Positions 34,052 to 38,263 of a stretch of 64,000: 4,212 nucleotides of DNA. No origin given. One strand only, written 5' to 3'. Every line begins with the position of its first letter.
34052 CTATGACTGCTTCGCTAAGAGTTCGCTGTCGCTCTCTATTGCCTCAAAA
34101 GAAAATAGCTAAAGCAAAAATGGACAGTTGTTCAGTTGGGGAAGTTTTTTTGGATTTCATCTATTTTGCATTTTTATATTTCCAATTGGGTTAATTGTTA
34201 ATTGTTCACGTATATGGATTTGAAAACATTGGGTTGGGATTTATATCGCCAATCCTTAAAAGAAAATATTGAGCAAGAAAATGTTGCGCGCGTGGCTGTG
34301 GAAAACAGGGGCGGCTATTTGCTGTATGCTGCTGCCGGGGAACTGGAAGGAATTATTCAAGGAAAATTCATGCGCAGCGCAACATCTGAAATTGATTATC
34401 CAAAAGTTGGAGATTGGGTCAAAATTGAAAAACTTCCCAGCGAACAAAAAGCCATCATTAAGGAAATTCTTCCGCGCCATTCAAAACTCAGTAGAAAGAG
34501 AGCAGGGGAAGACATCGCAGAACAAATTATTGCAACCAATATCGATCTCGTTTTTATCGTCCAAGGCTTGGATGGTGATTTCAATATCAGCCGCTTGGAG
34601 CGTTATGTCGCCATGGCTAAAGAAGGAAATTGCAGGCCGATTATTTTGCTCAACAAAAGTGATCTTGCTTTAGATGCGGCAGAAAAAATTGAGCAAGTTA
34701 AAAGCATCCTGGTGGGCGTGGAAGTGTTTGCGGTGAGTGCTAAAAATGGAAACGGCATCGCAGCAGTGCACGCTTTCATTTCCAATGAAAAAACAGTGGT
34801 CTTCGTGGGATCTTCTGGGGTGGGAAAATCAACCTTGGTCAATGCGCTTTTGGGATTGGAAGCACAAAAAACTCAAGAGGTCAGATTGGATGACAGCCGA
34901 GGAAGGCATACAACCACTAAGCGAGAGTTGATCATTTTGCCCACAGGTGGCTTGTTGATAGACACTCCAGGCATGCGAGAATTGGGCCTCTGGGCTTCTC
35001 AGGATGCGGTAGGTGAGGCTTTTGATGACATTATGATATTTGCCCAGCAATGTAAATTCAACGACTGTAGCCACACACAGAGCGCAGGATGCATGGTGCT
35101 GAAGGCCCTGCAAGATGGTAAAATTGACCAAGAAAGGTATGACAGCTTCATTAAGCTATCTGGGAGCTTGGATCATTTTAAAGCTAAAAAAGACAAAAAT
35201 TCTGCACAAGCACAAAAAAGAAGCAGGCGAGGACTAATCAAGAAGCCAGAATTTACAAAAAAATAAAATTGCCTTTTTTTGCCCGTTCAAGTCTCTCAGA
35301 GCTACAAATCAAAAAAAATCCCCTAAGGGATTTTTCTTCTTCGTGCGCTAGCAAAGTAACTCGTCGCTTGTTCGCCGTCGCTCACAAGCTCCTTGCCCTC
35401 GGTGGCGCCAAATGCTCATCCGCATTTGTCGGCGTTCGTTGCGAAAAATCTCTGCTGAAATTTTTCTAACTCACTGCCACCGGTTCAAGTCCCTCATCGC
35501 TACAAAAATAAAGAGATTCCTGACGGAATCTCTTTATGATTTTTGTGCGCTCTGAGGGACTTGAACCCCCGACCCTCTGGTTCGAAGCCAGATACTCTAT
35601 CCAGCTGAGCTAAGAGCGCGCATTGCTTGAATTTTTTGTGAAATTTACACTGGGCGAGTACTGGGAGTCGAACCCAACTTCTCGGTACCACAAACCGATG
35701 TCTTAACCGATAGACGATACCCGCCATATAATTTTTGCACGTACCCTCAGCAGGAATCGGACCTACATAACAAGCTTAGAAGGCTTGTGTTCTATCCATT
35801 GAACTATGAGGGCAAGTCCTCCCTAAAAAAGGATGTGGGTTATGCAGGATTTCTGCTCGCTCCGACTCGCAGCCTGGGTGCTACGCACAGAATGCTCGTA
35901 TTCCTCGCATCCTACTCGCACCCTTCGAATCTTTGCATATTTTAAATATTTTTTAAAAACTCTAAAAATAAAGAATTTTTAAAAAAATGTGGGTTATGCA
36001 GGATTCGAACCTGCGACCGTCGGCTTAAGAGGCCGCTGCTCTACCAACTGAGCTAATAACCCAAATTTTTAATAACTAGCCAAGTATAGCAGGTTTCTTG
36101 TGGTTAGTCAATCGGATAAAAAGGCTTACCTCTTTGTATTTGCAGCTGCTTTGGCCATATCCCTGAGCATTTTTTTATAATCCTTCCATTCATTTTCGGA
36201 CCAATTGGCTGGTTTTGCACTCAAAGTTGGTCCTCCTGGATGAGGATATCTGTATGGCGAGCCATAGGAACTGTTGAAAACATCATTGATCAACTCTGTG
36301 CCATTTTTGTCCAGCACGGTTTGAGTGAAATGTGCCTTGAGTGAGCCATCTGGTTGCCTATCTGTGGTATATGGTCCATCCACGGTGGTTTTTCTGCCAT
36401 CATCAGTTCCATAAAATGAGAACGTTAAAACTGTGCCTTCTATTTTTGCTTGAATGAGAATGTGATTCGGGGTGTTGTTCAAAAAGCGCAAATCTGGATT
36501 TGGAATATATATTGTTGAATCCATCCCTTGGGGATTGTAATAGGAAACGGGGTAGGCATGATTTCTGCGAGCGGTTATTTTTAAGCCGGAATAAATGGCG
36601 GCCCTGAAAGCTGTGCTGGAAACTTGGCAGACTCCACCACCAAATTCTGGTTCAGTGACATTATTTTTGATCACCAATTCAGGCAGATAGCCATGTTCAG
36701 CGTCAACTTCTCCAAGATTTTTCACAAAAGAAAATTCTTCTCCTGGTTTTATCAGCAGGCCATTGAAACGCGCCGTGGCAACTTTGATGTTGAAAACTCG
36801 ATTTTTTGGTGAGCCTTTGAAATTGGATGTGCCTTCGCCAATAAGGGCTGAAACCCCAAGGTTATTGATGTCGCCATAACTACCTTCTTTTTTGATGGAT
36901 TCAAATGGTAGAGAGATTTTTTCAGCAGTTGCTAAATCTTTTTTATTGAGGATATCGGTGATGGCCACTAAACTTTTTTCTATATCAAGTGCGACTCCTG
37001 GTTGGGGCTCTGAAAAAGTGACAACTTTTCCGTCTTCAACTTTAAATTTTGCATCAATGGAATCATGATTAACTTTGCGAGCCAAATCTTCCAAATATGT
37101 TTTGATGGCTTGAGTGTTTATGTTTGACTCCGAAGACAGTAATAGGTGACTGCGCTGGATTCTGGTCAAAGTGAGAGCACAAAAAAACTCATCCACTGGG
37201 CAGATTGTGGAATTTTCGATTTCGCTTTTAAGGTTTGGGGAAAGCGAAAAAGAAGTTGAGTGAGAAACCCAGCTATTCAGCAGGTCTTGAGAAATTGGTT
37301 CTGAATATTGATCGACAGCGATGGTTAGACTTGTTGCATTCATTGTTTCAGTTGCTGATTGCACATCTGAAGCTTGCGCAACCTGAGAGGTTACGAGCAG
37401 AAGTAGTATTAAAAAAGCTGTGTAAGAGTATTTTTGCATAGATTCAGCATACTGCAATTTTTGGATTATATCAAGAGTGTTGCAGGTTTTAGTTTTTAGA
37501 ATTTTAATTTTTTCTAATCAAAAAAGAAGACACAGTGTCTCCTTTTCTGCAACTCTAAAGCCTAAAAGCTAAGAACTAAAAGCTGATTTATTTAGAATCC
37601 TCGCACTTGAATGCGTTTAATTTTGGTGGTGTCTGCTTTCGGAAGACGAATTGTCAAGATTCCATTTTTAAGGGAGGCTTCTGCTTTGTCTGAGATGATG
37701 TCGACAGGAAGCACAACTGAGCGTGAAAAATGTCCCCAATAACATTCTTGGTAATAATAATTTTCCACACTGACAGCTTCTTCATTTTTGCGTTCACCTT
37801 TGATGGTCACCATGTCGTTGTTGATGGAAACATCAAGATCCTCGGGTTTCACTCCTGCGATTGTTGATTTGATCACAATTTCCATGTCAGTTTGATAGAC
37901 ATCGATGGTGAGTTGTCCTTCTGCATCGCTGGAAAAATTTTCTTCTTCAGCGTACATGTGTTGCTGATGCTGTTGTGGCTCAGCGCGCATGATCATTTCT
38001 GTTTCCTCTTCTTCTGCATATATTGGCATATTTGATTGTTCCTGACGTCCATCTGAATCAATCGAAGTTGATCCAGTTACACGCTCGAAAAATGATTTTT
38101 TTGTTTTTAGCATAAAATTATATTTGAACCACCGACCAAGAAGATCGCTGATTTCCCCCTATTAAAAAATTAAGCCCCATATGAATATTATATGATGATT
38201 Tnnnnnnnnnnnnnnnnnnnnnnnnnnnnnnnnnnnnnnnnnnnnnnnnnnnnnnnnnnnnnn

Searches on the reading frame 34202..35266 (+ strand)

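Call 76: search_protein_families(library=pfam, proteins=[window:34202-35266:+], max_evalue=0.00001)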
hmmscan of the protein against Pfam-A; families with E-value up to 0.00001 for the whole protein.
window:34202-35266:+ (354 aa): 4 families
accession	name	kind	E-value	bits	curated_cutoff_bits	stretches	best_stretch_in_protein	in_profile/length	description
PF03193.22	RsgA_GTPase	-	5.5e-52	176.5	30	1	89-264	1-174/174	RsgA GTPase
PF01926.29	MMR_HSR1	-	2.3e-08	34.6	21.9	1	198-273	1-76/113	50S ribosome-binding GTPase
PF00005.33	ABC_tran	-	8.5e-07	30.1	25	1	193-236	8-51/137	ABC transporter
PF02421.24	FeoB_N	-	1.1e-06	28.6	27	0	198-261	2-60/156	Ferrous iron transport protein B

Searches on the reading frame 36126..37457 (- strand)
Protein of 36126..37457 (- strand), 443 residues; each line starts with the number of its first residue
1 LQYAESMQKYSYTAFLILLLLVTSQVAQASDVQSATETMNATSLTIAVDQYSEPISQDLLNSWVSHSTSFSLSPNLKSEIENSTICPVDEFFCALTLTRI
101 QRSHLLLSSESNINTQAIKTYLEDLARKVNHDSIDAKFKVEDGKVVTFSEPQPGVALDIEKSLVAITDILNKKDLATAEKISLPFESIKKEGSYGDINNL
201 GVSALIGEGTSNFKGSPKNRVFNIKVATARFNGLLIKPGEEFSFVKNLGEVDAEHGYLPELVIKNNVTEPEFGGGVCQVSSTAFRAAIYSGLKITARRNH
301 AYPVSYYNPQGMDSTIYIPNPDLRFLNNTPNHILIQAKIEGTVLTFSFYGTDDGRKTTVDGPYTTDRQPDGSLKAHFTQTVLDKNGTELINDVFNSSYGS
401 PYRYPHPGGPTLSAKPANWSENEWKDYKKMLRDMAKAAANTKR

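Call 76: search_protein_families(library=pfam, proteins=[window:36126-37457:-], max_evalue=0.00001)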
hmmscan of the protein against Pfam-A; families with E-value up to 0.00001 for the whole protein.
window:36126-37457:- (443 aa): 2 families
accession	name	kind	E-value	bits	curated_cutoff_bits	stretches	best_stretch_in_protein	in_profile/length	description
PF04294.18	VanW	-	4.2e-42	143.2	27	1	219-349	1-130/130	VanW like protein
PF12229.13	PG_binding_4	-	1.7e-08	35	22.1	1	112-174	51-112/117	Putative peptidoglycan binding domain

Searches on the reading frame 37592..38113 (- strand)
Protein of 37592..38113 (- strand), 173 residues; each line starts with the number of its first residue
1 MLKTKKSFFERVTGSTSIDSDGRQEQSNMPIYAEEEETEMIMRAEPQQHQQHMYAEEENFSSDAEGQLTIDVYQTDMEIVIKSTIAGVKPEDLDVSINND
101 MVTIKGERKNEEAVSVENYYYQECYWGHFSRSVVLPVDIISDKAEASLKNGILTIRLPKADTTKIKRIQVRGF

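Call 76: search_protein_families(library=pfam, proteins=[window:37592-38113:-], max_evalue=0.00001)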
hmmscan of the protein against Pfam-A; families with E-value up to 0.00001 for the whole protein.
window:37592-38113:- (173 aa): 1 family
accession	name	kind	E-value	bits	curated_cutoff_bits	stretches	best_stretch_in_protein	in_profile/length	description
PF00011.27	HSP20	-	2e-19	70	20.8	1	73-170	3-101/102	Hsp20/alpha crystallin family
